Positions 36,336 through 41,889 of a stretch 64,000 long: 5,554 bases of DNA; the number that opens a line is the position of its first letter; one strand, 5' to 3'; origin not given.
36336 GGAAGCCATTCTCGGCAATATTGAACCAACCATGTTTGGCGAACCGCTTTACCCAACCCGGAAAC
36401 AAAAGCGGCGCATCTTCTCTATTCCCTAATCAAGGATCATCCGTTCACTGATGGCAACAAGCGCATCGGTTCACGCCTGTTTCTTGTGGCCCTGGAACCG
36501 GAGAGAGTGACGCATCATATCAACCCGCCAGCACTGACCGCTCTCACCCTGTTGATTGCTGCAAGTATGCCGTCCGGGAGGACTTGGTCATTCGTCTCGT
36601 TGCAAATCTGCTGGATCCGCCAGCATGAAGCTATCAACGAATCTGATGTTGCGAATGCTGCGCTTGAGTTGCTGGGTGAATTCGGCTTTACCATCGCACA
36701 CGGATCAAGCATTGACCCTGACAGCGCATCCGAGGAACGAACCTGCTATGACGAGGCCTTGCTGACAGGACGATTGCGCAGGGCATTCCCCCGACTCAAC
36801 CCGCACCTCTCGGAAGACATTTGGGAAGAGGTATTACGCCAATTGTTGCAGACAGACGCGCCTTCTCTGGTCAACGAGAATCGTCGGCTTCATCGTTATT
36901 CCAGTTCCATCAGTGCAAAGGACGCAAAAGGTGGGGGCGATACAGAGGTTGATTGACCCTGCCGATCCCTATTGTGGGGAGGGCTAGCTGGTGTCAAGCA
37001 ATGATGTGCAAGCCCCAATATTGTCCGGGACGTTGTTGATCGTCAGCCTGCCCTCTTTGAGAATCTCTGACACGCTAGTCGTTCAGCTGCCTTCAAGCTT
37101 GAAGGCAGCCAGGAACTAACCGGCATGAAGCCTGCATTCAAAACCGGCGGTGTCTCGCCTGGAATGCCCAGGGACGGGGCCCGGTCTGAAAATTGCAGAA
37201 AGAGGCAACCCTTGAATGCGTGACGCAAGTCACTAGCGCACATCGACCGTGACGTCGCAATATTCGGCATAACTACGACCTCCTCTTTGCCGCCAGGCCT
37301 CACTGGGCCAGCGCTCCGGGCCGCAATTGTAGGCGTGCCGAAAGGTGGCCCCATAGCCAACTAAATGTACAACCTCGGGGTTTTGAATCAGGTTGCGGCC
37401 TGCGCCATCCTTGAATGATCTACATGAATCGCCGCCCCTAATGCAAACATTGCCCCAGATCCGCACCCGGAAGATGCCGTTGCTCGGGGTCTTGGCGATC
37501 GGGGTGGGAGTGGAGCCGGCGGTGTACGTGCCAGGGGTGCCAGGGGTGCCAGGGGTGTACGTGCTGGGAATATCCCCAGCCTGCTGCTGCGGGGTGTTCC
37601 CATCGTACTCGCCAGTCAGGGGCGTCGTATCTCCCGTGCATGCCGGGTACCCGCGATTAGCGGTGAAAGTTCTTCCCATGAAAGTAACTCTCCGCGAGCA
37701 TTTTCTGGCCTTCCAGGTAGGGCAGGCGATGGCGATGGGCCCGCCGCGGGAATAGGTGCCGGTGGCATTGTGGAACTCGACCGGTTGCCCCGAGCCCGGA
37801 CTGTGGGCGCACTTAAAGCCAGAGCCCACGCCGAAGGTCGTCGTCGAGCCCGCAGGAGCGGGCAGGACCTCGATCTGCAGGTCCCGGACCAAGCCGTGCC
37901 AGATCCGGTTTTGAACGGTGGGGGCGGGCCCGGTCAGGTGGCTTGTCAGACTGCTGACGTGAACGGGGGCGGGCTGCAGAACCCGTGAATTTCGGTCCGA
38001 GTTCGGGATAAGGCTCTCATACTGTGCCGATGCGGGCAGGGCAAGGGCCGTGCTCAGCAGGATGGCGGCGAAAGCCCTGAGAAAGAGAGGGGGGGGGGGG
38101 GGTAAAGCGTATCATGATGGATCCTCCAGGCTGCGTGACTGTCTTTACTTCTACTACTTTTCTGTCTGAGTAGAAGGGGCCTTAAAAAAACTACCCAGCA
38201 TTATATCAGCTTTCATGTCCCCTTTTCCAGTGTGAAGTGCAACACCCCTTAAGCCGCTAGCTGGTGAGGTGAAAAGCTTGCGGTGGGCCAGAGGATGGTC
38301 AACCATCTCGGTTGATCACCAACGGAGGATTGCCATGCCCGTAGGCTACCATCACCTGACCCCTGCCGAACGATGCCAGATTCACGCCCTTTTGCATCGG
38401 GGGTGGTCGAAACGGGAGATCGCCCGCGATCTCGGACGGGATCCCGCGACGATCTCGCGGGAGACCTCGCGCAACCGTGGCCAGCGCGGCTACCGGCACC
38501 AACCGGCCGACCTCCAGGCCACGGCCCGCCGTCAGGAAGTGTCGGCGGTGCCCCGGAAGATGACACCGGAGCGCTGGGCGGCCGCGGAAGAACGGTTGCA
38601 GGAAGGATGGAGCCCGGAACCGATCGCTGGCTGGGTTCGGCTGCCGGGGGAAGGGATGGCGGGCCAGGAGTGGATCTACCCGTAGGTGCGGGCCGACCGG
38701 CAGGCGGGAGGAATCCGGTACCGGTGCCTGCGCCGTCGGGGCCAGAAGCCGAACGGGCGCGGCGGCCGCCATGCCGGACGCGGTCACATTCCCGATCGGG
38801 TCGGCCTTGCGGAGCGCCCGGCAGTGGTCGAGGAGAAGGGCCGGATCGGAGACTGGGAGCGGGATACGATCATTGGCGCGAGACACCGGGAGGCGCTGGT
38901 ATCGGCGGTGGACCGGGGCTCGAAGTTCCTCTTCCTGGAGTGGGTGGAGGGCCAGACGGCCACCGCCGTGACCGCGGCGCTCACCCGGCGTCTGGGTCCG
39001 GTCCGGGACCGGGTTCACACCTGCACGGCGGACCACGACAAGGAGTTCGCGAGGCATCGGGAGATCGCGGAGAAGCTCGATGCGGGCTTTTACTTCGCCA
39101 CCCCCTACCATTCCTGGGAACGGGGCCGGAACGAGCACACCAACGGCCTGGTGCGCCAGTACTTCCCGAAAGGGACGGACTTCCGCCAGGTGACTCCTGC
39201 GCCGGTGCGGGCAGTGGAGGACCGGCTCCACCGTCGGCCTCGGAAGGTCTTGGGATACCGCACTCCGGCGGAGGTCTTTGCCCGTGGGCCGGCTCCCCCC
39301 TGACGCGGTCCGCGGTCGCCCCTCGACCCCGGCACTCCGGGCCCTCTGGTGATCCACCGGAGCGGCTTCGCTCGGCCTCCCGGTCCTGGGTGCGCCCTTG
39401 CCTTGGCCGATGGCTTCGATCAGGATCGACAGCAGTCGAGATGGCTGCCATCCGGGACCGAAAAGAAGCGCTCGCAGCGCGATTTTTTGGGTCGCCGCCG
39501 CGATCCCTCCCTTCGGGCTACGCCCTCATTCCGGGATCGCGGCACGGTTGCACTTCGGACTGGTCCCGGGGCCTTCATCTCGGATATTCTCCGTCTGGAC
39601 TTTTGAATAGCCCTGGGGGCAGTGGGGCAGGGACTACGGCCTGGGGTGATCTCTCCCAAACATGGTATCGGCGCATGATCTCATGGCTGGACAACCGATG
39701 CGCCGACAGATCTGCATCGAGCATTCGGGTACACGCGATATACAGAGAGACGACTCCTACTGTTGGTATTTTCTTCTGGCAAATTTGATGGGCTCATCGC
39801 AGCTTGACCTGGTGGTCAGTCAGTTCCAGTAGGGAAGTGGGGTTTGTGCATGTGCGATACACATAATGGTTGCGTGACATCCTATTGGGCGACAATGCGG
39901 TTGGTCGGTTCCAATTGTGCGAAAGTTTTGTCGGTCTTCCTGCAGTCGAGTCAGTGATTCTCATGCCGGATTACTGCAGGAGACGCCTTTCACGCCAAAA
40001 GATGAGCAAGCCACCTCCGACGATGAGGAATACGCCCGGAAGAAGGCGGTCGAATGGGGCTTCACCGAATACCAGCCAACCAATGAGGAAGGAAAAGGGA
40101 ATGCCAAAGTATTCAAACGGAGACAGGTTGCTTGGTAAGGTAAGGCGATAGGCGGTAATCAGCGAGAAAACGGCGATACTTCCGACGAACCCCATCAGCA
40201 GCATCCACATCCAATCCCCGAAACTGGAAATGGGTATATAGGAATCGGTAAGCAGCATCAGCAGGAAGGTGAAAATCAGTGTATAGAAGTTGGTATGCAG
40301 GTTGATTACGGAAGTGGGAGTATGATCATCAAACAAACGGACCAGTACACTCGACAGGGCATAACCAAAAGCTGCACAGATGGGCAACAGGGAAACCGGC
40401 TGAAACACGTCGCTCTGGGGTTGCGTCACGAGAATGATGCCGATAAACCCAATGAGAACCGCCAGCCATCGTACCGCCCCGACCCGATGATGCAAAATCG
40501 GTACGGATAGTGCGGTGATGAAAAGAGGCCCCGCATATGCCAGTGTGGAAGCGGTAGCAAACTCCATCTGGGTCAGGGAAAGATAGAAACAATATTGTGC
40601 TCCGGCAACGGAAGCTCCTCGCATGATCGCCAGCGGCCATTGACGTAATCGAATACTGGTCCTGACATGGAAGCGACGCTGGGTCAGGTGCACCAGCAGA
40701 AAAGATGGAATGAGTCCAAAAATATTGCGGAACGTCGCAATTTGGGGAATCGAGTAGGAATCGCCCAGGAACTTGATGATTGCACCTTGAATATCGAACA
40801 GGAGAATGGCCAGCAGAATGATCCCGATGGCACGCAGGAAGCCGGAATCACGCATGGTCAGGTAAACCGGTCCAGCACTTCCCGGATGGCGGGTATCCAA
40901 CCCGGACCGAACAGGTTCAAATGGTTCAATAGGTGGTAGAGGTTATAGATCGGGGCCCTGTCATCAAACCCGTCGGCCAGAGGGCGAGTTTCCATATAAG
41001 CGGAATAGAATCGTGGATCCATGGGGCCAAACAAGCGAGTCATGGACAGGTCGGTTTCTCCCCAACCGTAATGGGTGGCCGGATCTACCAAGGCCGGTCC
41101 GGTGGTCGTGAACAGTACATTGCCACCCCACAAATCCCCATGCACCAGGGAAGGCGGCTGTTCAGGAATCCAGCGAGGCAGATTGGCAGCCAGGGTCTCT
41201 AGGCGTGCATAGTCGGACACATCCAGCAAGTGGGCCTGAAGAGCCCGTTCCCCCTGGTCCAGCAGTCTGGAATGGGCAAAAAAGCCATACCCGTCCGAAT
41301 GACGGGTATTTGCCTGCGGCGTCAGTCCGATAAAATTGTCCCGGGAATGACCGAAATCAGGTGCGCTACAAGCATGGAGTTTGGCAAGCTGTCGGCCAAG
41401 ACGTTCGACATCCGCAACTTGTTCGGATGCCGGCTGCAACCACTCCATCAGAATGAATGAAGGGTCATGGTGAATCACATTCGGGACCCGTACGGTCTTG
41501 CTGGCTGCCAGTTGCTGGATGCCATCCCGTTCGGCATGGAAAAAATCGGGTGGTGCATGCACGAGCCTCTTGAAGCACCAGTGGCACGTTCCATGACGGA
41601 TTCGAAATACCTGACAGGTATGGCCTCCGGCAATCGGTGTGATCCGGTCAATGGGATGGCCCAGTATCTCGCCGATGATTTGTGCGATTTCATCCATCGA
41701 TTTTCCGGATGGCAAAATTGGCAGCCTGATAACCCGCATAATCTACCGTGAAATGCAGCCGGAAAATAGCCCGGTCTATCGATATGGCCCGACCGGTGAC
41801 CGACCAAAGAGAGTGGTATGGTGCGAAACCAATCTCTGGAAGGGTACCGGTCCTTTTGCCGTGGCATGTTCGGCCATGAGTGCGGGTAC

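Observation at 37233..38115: Poly-G/C(14) tract right after the start codon of a secreted Cys-rich protein gene: candidate phase-variable contingency locus, currently OFF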

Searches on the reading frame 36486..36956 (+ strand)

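Call 22: search_protein_families(library=pfam, proteins=[window:36486-36956:+], max_evalue=0.001)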
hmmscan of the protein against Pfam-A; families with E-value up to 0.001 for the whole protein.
window:36486-36956:+ (156 aa): 1 family
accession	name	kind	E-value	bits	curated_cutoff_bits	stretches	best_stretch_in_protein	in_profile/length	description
PF04313.20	HSDR_N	-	6.1e-06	26.7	25.1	1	50-138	2-80/198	Type I restriction enzyme R protein N terminus (HSDR_N)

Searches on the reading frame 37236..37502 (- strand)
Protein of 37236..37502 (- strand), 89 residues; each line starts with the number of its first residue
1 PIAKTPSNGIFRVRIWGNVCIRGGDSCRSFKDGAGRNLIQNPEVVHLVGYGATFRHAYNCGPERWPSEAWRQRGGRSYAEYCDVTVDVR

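Call 66: predict_structure(alignment_id=A3)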
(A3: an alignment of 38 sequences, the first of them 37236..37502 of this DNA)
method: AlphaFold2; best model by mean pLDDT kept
length: 89 residues; sequences in the alignment: 38
mean_pLDDT: 89.4   pTM: 0.74
mean pLDDT of the five models: 89.4, 89.2, 87.1, 86.0, 79.9
residues with pLDDT >= 90: 59; 70-90: 24; 50-70: 5; < 50: 1
segments of 3 or more residues with pLDDT < 50: none
pLDDT, mean of each block of 10 residues (from residue 1): 70 96 92 92 82 95 92 93 93
secondary structure, 60 per line:
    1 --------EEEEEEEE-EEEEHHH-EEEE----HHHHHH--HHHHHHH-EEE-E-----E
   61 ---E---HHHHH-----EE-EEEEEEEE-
elements in order: E9-16 E18-21 E26-29 H34-39 H42-48 E50-52 H68-72 E81-88

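Call 69: fold_search(model_id=the predicted structure, library=pdb)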
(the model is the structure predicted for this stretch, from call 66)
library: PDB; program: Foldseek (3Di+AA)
matches with E <= 10: 83; with E <= 0.001: 0
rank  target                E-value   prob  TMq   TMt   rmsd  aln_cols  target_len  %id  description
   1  9zng_AK               1.7e+00  0.03  0.18  0.13  15.8       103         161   19  Cryo-EM structure of the Methanosarcina acetivorans 70S ribosome in complex with SriD (released 2026-01-28)
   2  7mc9_A                1.8e+00  0.05  0.19  0.09   9.9        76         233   10  X-RAY STRUCTURE OF PEDV PAPAIN-LIKE PROTEASE 2 bound to UB-PA (released 2021-07-07)
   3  5u5o                  2.5e+00  0.02  0.17  0.08  13.4        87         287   13  Bacterial adhesin from Mobiluncus mulieris containing intramolecular disulfide, isopeptide, and ester bond cross-links ( (released 2018-06-13)
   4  9v1i_lM               3.0e+00  0.02  0.16  0.11  11.4        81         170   16  Cryo- EM structure of ribosomal large subunit (LSU) from Entamoeba histolytica at 2.8 angstrom resolution (released 2025-10-08)
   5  9eud_A                3.2e+00  0.02  0.19  0.15  12.2       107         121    8  The FK1 domain of FKBP51 in complex with SAFit-analog 23c (released 2024-06-12)
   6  3hbq                  3.4e+00  0.07  0.26  0.08   9.9        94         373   15  Structure of recombinant Chicken Liver Sulfite Oxidase mutant Cys 185 Ala (released 2010-04-14)
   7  9gpt_B                3.4e+00  0.02  0.19  0.15  12.4       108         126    8  The FK1 domain of FKBP51 in complex with the macrocyclic SAFit analog 12c/k (released 2025-01-15)
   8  8eui_J                3.4e+00  0.02  0.16  0.10  11.9        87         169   20  Ytm1 associated nascent 60S ribosome (-fkbp39) State 3 (released 2022-11-30)
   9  2a9b                  3.6e+00  0.07  0.25  0.08   9.9        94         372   15  Crystal structure of R138Q mutant of recombinant sulfite oxidase at resting state (released 2005-08-02)
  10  7a6x                  3.6e+00  0.02  0.19  0.16  14.2       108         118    8  Structure of the FKBP51FK1 domain in complex with the macrocyclic SAFit analogue 56 (released 2021-03-17)
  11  7pmn_7                3.8e+00  0.03  0.18  0.05   8.5        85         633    7  S. cerevisiae replisome-SCF(Dia2) complex bound to double-stranded DNA (conformation II) (released 2021-11-10)
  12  3f59_B                3.8e+00  0.01  0.15  0.10  14.6        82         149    8  Crystal structure of ZU5-ANK, the spectrin binding region of human erythroid ankyrin (released 2009-02-24)
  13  3hc2                  4.0e+00  0.06  0.26  0.08   9.9        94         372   15  Crystal Structure of chicken sulfite oxidase mutant Tyr 322 Phe (released 2010-06-16)
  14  8b9a_7                4.0e+00  0.03  0.21  0.05   9.5        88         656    6  S. cerevisiae replisome + Ctf4, bound by pol alpha primase. Complex engaged with a fork DNA substrate containing a 60  (released 2023-08-09)
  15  7mc9_M                4.3e+00  0.03  0.19  0.09   9.7        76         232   10  X-RAY STRUCTURE OF PEDV PAPAIN-LIKE PROTEASE 2 bound to UB-PA (released 2021-07-07)
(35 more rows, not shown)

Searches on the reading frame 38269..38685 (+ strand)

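Call 22: search_protein_families(library=pfam, proteins=[window:38269-38685:+], max_evalue=0.001)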
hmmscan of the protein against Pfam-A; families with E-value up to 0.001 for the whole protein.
window:38269-38685:+ (138 aa): 4 families
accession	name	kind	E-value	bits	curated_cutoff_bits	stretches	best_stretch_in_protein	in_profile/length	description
PF13936.12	HTH_38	-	5.1e-15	55.4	27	1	27-69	2-44/44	Helix-turn-helix domain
PF13384.12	HTH_23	-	7.1e-07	29.3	24.6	1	32-68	4-40/50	Homeodomain-like domain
PF06056.18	Terminase_5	-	0.00022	21.6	20.3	0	37-63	5-31/58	Putative ATPase subunit of terminase (gpP-like)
PF04218.19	CENP-B_N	-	0.00094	19.2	21.2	0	30-64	7-41/53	CENP-B N-terminal DNA-binding domain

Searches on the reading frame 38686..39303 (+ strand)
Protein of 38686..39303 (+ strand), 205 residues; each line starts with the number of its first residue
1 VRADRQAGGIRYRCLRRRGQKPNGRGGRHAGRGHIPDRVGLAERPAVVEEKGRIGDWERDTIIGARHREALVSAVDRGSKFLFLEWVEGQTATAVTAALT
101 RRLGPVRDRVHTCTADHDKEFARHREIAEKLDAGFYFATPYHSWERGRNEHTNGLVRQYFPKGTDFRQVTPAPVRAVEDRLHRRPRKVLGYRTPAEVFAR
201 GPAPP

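Call 22: search_protein_families(library=pfam, proteins=[window:38686-39303:+], max_evalue=0.001)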
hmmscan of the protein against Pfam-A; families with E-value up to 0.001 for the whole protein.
window:38686-39303:+ (205 aa): 1 family
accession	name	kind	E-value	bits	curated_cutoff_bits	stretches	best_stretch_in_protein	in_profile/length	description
PF00665.32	rve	-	0.00095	19.8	32.6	0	57-143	8-102/102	Integrase core domain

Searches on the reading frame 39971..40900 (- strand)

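Call 22: search_protein_families(library=pfam, proteins=[window:39971-40900:-], max_evalue=0.001)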
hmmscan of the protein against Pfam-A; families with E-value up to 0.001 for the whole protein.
window:39971-40900:- (309 aa): 1 family
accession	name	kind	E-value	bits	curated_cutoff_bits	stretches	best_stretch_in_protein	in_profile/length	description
PF00892.27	EamA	-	2.1e-20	73.8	28.2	2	24-159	3-134/135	EamA-like transporter family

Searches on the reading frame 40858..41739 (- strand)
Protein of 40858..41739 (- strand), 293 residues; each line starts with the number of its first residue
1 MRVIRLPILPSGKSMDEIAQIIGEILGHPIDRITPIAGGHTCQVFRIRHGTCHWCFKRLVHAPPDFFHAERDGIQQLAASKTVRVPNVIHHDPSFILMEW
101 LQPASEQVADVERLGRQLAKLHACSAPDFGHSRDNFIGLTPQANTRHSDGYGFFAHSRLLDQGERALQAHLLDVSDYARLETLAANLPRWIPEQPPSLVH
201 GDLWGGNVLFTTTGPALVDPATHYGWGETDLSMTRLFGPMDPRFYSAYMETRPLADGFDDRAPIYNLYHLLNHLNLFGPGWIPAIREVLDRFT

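Call 22: search_protein_families(library=pfam, proteins=[window:40858-41739:-], max_evalue=0.001)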
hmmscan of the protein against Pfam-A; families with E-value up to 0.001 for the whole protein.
window:40858-41739:- (293 aa): 2 families
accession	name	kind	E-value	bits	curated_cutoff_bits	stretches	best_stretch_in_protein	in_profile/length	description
PF03881.20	Fructosamin_kin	-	7.7e-67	226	22.4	1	16-291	3-284/288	Fructosamine kinase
PF01636.29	APH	-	7e-17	62.4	23.2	1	33-247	2-224/239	Phosphotransferase enzyme family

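Call 50: find_encoding_contigs(protein=window:40858-41739:-, flank=1000, max_places=6)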
Protein window:40858-41739:- (293 aa): no gene with exactly this product is on record in the collection.
